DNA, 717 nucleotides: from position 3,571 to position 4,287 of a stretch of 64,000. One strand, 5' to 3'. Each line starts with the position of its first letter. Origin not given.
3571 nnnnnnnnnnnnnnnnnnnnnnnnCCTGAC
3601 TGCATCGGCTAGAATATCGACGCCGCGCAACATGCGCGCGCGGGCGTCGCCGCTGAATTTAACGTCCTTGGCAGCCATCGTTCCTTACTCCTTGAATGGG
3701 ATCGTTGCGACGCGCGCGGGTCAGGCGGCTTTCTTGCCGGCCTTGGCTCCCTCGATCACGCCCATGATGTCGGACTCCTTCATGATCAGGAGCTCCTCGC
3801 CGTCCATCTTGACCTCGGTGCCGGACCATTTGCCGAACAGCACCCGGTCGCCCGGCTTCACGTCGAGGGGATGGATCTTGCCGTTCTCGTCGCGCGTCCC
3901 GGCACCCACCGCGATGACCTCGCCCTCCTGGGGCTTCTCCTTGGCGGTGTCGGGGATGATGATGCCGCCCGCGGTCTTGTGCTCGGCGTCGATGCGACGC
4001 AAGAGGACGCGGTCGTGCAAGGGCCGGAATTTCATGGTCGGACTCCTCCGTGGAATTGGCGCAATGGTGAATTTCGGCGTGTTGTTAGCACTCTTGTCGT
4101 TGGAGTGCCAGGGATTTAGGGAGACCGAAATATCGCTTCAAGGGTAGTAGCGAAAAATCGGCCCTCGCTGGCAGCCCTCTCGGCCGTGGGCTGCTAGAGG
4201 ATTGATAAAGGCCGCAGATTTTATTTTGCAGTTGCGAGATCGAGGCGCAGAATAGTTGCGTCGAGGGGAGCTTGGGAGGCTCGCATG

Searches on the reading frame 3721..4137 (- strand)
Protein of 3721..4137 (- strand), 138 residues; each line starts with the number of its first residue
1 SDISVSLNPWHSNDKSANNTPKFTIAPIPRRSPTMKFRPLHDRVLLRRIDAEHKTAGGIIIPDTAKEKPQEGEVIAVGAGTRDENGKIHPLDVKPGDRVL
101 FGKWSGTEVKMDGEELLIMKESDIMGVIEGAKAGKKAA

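Call 73: search_protein_families(library=pfam, proteins=[window:3721-4137:-], max_evalue=0.0001)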
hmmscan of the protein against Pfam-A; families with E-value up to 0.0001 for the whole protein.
window:3721-4137:- (138 aa): 1 family
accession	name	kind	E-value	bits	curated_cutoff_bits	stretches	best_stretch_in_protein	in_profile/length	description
PF00166.26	Cpn10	-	2.6e-37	127.2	21.1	1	36-128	1-93/93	Chaperonin 10 Kd subunit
